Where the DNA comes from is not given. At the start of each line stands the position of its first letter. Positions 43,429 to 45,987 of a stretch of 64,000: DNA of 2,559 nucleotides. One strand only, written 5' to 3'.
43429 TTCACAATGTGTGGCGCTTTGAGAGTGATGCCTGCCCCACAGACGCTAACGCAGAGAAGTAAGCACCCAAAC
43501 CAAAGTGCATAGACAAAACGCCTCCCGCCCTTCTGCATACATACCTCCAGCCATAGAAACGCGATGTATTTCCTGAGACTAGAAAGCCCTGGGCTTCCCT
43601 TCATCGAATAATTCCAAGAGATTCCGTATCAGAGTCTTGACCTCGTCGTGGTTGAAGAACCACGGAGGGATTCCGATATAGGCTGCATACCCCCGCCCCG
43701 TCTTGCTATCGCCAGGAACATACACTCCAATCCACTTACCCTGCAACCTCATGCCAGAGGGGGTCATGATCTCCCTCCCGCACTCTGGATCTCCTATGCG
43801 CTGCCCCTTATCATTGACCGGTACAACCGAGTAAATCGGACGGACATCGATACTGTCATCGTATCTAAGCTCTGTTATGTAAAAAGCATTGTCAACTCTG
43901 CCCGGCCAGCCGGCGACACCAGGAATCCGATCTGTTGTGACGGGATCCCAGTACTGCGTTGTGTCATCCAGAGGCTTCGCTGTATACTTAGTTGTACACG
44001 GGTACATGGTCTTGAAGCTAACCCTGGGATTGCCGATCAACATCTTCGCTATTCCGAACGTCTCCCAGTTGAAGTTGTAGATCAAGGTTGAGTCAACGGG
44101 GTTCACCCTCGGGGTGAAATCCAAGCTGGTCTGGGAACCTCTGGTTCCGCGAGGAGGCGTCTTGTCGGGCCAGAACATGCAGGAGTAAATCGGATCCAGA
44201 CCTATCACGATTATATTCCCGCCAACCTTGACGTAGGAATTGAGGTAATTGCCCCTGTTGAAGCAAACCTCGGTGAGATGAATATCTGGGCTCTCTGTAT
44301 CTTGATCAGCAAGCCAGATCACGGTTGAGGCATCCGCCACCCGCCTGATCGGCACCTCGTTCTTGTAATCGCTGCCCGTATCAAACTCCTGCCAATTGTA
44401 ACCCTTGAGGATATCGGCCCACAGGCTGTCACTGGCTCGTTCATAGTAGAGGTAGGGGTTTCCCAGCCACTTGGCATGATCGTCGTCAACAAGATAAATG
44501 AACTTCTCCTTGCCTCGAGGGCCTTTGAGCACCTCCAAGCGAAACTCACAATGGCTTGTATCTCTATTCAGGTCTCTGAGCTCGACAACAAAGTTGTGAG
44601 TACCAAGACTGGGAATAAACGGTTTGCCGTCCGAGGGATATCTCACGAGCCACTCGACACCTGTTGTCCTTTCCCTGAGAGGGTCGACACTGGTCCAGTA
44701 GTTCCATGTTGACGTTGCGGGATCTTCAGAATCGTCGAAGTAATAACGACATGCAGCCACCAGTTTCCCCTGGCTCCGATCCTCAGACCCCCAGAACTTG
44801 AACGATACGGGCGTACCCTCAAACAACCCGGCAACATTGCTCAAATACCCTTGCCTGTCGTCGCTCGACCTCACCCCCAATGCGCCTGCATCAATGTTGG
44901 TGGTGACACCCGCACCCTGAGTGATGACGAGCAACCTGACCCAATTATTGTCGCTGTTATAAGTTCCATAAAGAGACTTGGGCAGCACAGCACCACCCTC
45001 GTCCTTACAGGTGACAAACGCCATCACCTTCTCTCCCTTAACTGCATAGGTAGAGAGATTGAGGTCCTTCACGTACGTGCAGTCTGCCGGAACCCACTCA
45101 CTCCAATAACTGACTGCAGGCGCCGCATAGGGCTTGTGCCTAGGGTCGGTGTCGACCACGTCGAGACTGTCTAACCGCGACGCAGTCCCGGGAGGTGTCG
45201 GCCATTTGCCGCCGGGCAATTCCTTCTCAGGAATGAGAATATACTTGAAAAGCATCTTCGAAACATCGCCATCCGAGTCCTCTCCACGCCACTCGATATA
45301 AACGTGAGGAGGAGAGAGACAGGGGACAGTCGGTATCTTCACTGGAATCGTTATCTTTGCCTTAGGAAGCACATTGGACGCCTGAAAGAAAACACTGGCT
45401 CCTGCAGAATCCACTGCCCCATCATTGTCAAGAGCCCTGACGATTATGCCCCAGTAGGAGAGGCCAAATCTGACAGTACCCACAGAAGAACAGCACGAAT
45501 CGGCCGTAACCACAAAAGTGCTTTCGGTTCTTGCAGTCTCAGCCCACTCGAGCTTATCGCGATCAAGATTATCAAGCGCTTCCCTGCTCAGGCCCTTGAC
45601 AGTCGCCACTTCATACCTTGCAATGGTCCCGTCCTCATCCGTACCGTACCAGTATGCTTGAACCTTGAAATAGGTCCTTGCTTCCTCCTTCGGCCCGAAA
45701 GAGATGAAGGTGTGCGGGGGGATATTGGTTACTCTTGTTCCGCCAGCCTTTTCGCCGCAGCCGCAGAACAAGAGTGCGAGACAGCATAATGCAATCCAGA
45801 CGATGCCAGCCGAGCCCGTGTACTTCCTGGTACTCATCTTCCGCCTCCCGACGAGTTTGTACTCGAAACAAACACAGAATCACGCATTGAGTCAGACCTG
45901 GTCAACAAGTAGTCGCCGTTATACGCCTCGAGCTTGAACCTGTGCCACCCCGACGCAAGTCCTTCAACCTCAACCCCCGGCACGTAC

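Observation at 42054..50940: Mosaic cluster of four large surface proteins with shared domains and a possibly inactivated paralogue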

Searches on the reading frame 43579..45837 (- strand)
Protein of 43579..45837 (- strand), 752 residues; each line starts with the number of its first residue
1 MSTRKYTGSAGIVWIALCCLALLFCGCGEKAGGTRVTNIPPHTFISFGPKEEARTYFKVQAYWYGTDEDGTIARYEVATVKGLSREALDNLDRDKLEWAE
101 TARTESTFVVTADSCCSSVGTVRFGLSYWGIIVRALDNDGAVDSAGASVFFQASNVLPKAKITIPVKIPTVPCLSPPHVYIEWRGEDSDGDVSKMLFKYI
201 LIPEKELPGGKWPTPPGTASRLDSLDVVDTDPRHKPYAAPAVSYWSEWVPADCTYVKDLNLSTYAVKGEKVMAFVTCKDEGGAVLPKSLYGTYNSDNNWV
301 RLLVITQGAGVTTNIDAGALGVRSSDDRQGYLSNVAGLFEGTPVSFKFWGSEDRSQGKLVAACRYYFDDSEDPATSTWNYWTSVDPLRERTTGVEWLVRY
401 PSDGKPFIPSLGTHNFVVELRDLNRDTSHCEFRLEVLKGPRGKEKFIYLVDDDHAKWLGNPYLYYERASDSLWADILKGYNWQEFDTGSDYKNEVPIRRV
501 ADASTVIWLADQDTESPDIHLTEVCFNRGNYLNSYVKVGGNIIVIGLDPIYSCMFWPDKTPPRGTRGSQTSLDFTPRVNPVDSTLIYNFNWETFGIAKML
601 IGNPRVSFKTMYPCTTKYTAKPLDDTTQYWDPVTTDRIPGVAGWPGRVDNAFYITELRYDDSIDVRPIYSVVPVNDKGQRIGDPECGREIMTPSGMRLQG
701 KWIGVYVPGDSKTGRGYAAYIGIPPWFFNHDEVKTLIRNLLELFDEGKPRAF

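Call 3: search_protein_families(library=pfam, proteins=[window:43579-45837:-], max_evalue=1)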
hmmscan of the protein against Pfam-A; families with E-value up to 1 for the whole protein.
window:43579-45837:- (752 aa): 0 families

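Call 4: search_protein_families(library=ncbifam, proteins=[window:43579-45837:-], max_evalue=1)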
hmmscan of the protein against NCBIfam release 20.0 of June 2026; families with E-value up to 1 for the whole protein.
window:43579-45837:- (752 aa): 0 families

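Call 9: find_homologous_proteins(query=window:43579-45837:-)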
Query window:43579-45837:- (752 aa): 61 proteins with E <= 0.001 among 8000 candidates.
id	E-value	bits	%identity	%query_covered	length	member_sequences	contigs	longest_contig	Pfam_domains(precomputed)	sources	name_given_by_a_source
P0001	0.0e+0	1794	100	100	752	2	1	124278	-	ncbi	-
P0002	2.3e-282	957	58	100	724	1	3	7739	-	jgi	jgi:hypothetical protein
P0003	3.3e-281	953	58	100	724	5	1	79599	-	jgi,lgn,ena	-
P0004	1.0e-280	952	57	99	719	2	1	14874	-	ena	-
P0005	7.9e-278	942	57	99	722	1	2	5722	-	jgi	jgi:hypothetical protein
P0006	1.6e-269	915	55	98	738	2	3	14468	-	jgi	jgi:hypothetical protein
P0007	3.0e-265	901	55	100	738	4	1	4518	-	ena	-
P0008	2.8e-260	884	53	100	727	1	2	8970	-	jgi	jgi:hypothetical protein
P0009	3.3e-252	857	52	95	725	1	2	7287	-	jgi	jgi:hypothetical protein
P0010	6.1e-248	843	52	100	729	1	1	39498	-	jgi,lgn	jgi:hypothetical protein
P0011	6.0e-245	833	51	96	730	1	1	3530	-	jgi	jgi:hypothetical protein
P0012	1.9e-239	815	52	100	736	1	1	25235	-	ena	-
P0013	1.4e-237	809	50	97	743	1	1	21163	-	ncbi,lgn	ncbi:MAG: hypothetical protein WAW06_04040 [bacterium]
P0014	2.9e-230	785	51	97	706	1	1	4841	-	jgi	jgi:hypothetical protein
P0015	3.0e-229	782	50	100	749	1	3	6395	-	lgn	-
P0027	1.0e-188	647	45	99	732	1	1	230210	-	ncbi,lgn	-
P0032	7.3e-185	635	45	96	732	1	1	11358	-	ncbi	ncbi:MAG: hypothetical protein ABIJ00_16210 [Candidatus Eisenbacteria bacterium]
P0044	6.4e-170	585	43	94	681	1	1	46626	-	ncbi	ncbi:MAG: hypothetical protein ABIJ00_12145 [Candidatus Eisenbacteria bacterium]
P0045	4.7e-167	576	43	97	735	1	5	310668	-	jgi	jgi:hypothetical protein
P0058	2.4e-142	494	39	98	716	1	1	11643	-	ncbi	-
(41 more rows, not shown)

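Call 16: search_solved_structures(query=A1, max_evalue=10)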
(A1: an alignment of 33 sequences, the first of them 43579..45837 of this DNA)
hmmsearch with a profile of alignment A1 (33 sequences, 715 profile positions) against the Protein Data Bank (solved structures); distinct sequences matched with E-value up to 10: 0.

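Call 17: find_encoding_contigs(protein=P0027, flank=10000, max_places=2)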
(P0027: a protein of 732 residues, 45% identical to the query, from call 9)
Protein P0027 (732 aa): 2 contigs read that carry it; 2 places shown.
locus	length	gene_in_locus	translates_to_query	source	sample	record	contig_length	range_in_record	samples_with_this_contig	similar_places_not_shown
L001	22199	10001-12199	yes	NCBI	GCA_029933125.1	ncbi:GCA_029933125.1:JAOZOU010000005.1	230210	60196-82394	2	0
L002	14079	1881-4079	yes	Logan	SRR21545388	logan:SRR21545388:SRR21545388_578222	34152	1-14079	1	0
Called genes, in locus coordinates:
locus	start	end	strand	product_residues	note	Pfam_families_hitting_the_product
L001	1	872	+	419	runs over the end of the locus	PF01663:Phosphodiest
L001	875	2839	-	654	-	PF13231:PMT_2, PF26626:DUF8201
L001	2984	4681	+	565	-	PF26550:Tricorn_2nd (faint), PF26549:Tricorn_N (faint), PF07676:PD40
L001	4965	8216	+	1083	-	PF13585:CHU_C (weak), PF13860:FlgD_ig, PF18962:Por_Secre_tail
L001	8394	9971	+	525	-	-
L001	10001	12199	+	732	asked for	-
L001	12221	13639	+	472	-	-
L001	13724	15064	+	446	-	PF00202:Aminotran_3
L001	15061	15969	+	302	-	PF14505:DUF4438, PF20999:DUF4438_C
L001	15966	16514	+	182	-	PF01966:HD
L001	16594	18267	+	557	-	PF00082:Peptidase_S8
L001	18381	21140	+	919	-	PF01326:PPDK_N, PF00391:PEP-utilizers, PF02896:PEP-utilizers_C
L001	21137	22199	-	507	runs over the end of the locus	PF00158:Sigma54_activat, PF14532:Sigma54_activ_2, PF07728:AAA_5 (weak), PF25601:AAA_lid_14, PF02954:HTH_8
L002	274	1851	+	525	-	-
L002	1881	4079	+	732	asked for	-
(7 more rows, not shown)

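Call 18: find_encoding_contigs(protein=P0045, flank=10000, max_places=2)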
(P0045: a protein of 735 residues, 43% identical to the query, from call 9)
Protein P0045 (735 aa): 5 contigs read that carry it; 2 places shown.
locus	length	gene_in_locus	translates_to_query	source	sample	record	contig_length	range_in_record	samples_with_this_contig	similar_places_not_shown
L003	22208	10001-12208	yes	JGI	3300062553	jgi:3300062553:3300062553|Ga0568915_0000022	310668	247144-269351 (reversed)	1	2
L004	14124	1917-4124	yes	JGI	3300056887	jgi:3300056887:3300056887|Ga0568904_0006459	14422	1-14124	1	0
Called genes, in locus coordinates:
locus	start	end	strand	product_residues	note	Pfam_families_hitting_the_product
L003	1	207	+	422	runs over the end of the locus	PF01663:Phosphodiest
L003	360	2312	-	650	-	PF26626:DUF8201, PF13231:PMT_2 (weak)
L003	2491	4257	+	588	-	PF26549:Tricorn_N (faint)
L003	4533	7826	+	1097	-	PF13585:CHU_C, PF13860:FlgD_ig, PF18962:Por_Secre_tail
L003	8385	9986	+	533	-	-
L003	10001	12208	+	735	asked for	-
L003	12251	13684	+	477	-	-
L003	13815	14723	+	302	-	PF14505:DUF4438, PF20999:DUF4438_C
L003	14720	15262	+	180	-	PF01966:HD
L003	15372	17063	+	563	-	PF00082:Peptidase_S8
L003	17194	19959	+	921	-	PF01326:PPDK_N, PF00391:PEP-utilizers, PF02896:PEP-utilizers_C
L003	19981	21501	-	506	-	PF00072:Response_reg (weak), PF00158:Sigma54_activat, PF14532:Sigma54_activ_2, PF07728:AAA_5, PF25601:AAA_lid_14, PF02954:HTH_8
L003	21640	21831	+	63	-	PF01165:Ribosomal_S21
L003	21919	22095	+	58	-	-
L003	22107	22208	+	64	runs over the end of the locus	PF01632:Ribosomal_L35p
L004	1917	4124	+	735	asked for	-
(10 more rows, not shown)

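Call 19: find_encoding_contigs(protein=P0058, flank=10000, max_places=1)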
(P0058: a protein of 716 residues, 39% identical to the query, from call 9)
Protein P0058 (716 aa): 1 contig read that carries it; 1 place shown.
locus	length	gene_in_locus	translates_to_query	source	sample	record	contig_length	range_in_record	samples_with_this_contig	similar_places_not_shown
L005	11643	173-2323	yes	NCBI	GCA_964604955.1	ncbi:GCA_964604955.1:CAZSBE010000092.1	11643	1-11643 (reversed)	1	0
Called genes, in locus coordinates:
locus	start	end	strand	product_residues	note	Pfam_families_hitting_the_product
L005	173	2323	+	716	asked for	-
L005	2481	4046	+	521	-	-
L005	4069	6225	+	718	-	-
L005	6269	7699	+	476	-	-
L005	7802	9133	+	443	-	PF00202:Aminotran_3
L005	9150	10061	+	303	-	PF14505:DUF4438, PF20999:DUF4438_C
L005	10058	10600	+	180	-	PF01966:HD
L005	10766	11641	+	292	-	?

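Call 20: find_encoding_contigs(protein=P0032, flank=10000, max_places=1)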
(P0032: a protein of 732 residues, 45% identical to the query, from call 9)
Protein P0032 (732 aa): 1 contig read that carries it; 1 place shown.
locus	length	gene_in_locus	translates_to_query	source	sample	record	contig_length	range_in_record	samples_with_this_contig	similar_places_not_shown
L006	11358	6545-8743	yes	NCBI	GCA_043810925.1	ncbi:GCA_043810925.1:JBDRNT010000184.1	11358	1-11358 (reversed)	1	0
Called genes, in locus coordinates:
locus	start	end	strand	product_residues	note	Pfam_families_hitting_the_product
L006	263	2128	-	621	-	PF01293:PEPCK_ATP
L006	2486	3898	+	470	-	PF01145:Band_7, PF15975:Flot (weak)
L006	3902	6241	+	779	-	PF00155:Aminotran_1_2, PF01041:DegT_DnrJ_EryC1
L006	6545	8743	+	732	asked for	-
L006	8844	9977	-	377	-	PF00082:Peptidase_S8, PF13860:FlgD_ig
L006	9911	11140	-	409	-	-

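Call 21: find_encoding_contigs(protein=P0044, flank=10000, max_places=1)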
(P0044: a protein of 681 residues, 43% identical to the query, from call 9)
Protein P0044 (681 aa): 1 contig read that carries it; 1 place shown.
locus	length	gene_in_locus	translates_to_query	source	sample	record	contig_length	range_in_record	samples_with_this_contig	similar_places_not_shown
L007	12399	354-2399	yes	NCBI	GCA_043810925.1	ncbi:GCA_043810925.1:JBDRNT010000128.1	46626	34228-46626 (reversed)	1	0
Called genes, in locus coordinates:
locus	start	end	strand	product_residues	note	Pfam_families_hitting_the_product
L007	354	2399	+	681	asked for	-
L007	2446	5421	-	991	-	PF00069:Pkinase, PF07714:PK_Tyr_Ser-Thr, PF00515:TPR_1 (faint), PF07719:TPR_2 (faint), PF13181:TPR_8 (faint), PF13414:TPR_11 (faint), PF17874:TPR_MalT (weak), PF14559:TPR_19 (weak), +9 more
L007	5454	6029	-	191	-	PF02525:Flavodoxin_2, PF03358:FMN_red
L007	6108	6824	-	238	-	-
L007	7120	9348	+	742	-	PF25470:DUF7901, PF20009:GEVED, PF25470:DUF7901, PF13860:FlgD_ig, PF18962:Por_Secre_tail (weak)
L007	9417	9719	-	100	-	PF02627:CMD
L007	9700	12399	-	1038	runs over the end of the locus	PF00873:ACR_tran, PF03176:MMPL (weak)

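Call 32: predict_structure(alignment_id=A1)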
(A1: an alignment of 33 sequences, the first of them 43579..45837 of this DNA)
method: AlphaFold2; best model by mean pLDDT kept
length: 752 residues; sequences in the alignment: 33
mean_pLDDT: 85.7   pTM: 0.76
mean pLDDT of the five models: 85.7, 84.2, 82.6, 82.4, 82.0
residues with pLDDT >= 90: 381; 70-90: 299; 50-70: 46; < 50: 26
segments of 3 or more residues with pLDDT < 50: 1-5, 25-34, 619-627
pLDDT, mean of each block of 10 residues (from residue 1): 45 69 50 60 90 81 91 93 85 90 89 78 87 92 91 90 86 85 89 90 84 64 75 71 87 82 86 91 84 85 81 93 92 93 94 86 95 88 90 84 93 97 91 95 92 85 85 96 93 94 96 89 92 94 96 93 91 92 89 95 88 70 51 84 81 90 87 91 85 76 91 85 94 94 81 46
secondary structure, 60 per line:
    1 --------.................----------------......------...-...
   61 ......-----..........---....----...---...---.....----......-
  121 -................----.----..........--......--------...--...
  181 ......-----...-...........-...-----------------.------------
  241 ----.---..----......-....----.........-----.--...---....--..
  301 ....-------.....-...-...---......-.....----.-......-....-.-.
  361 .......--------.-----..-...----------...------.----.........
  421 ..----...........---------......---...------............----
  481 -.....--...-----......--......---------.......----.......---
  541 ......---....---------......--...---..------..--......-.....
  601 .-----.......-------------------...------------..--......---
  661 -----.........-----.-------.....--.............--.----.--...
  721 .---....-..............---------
elements in order (helices of 4 or more, strands of 3 or more residues): H9-25 E42-47 E54-56 E58-66 E72-81 H85-88 E99-101 E105-109 E114-119 E122-137 E147-156 E159-164 E173-175 E178-186 E196-203 E255-260 H262-265 E270-278 H293-296 E299-304 E312-316 E322-324 H328-333 E335-339 E346-351 E360-367 E398-400 E412-422 E427-437 E447-452 H465-476 E482-486 H497-502 E505-510 H520-526 H531-537 E541-546 H550-553 H563-568 E571-573 H589-594 E596-601 E607-613 E633-635 E652-657 E666-674 E688-692 E695-707 E718-721 H730-743

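Call 35: fold_search(model_id=the predicted structure, library=pdb)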
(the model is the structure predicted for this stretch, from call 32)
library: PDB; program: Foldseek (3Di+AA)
matches with E <= 10: 1502; with E <= 0.001: 238
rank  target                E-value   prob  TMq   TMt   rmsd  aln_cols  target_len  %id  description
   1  4ziq                  3.6e-09  1.00  0.12  0.07  21.8       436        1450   12  Crystal structure of trypsin activated alpha-2-macroglobulin from Escherichia coli. (released 2015-06-10)
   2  6xi1_BBB              1.3e-08  1.00  0.11  0.18  20.5       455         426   10  Crystal structure of tetra-tandem repeat in extending RTX adhesin from Aeromonas hydrophila (released 2020-10-14)
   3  6xi1_AAA              2.6e-08  1.00  0.12  0.18  20.6       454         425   10  Crystal structure of tetra-tandem repeat in extending RTX adhesin from Aeromonas hydrophila (released 2020-10-14)
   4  4rtd                  5.0e-08  0.99  0.10  0.07  30.2       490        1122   11  Escherichia coli alpha-2-macroglobulin activated by porcine elastase (released 2015-07-15)
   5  4u48                  1.0e-07  1.00  0.11  0.06  25.0       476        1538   12  Crystal structure of Salmonella alpha-2-macroglobulin (released 2014-09-17)
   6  5e4s                  1.7e-07  1.00  0.16  0.31  14.8       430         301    9  Crystal structure of mouse CNTN4 FN1-FN3 domains (released 2016-08-31)
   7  2yn5_A                2.1e-07  1.00  0.16  0.30  12.2       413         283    9  Structural insight into the giant calcium-binding adhesin SiiE: implications for the adhesion of Salmonella enterica t (released 2013-04-03)
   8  5i5k_B                2.2e-07  1.00  0.12  0.07  23.6       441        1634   12  Structure of complement C5 in complex with eculizumab (released 2016-03-16)
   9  7mrs_A                2.5e-07  1.00  0.15  0.30  14.2       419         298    9  Zebrafish CNTN4 APPb complex (released 2022-01-05)
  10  5a42                  2.5e-07  1.00  0.11  0.06  26.8       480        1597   13  Cryo-EM single particle 3D reconstruction of the native conformation of E. coli alpha-2-macroglobulin (ECAM) (released 2015-07-29)
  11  5k6u_A                6.3e-07  0.98  0.09  0.15  28.5       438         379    7  Sidekick-1 immunoglobulin domains 1-4, crystal form 1 (released 2016-09-28)
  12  8cka_A                6.6e-07  1.00  0.15  0.20  16.4       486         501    8  Deinococcus radidurans HPI S-layer (released 2023-04-19)
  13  9flw_A                7.0e-07  1.00  0.13  0.16  15.5       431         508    9  CryoEM structure of the fragment-6 (3571-4078) in the grappling hook protein A (GhpA) in the bacterium Aureispira sp.  (released 2024-10-16)
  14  3cu7_B                7.8e-07  1.00  0.12  0.07  22.8       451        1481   10  Human Complement Component 5 (released 2008-06-10)
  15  3cu7_A                8.7e-07  1.00  0.12  0.07  22.8       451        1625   10  Human Complement Component 5 (released 2008-06-10)
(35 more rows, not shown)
